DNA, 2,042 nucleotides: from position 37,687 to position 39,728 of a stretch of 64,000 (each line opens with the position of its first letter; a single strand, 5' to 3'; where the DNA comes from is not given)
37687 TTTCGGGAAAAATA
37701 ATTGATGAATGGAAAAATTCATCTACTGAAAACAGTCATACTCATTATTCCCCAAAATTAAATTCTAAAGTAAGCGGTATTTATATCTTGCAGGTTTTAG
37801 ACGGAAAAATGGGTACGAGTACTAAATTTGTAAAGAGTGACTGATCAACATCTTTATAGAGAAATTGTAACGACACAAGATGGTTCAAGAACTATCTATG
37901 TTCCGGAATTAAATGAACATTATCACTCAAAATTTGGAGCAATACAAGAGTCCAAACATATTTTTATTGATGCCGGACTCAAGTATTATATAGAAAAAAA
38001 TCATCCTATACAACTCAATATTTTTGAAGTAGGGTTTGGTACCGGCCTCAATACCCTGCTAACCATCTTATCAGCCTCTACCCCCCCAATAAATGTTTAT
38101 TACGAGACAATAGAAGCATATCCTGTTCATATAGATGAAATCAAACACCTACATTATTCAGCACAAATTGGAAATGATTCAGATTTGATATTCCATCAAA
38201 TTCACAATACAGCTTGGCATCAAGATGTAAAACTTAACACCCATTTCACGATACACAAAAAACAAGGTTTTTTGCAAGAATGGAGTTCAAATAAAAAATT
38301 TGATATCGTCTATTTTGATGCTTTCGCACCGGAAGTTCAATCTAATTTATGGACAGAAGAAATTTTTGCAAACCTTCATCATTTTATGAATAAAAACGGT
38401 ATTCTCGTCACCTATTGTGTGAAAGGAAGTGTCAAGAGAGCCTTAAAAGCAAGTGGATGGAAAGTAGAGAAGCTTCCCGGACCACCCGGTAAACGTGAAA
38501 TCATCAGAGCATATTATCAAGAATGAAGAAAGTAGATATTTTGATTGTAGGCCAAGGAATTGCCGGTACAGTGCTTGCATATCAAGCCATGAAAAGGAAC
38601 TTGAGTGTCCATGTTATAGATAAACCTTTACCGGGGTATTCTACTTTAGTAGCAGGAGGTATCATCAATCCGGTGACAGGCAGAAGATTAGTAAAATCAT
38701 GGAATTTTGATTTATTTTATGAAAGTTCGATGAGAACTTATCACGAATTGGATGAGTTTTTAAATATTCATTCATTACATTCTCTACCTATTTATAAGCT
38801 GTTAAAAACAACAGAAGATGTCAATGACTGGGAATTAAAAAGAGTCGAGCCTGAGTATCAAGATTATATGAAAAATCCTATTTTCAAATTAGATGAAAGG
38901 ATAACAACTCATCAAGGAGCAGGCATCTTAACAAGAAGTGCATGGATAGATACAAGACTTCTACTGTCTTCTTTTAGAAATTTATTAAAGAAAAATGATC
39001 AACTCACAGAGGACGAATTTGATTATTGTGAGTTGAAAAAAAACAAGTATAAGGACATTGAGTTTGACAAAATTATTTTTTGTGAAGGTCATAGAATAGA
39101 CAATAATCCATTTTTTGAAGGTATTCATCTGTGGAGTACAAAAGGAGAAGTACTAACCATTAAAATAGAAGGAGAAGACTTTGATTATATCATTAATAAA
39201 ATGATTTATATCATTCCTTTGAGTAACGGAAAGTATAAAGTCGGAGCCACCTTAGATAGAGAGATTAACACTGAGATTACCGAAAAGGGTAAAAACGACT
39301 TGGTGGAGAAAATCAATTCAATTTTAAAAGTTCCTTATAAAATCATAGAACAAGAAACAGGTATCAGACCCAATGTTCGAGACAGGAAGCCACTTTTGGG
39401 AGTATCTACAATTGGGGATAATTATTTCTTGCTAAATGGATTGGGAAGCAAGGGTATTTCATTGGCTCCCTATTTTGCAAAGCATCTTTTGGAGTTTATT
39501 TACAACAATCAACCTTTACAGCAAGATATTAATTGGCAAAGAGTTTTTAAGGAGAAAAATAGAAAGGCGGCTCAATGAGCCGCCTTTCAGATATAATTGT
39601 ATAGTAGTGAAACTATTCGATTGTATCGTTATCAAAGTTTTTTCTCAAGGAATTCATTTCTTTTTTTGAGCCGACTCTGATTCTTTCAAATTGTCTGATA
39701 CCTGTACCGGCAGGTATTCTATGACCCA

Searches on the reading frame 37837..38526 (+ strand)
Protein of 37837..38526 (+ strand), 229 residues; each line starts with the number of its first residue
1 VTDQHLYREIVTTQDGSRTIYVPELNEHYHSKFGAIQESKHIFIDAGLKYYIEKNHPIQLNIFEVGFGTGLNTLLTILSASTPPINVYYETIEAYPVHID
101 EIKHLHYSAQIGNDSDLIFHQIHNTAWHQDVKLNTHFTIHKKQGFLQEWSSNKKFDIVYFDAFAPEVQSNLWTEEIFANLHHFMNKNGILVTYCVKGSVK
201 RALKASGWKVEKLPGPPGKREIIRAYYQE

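Call 44: search_protein_families(library=pfam, proteins=[window:37837-38526:+])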
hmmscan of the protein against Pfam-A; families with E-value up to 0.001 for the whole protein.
window:37837-38526:+ (229 aa): 1 family
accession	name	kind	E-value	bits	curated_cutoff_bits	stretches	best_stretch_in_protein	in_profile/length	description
PF05430.17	Methyltransf_30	-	5e-21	75.3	22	1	130-227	30-123/124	S-adenosyl-L-methionine-dependent methyltransferase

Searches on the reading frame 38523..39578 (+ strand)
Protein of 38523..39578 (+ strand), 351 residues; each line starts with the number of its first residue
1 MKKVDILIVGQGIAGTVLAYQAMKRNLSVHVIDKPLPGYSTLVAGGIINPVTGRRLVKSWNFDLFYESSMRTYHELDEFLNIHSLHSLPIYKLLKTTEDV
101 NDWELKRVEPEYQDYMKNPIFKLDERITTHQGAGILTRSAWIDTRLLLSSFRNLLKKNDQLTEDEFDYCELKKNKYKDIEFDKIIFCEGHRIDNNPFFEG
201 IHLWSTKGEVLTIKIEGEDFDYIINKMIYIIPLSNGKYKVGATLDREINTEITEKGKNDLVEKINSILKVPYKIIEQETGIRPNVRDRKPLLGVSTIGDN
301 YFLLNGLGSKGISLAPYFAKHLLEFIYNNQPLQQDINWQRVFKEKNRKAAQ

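Call 44: search_protein_families(library=pfam, proteins=[window:38523-39578:+])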
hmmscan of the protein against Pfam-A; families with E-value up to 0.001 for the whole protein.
window:38523-39578:+ (351 aa): 3 families
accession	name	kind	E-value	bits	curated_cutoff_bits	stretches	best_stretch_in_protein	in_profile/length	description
PF01266.30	DAO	-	2.9e-28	99.8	27.9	1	5-322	1-350/353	FAD dependent oxidoreductase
PF00890.30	FAD_binding_2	-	8e-05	22.4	20.4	1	5-52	1-49/414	FAD binding domain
PF13450.12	NAD_binding_8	-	0.00096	19.8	21.9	0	8-34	1-27/68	NAD(P)-binding Rossmann-like domain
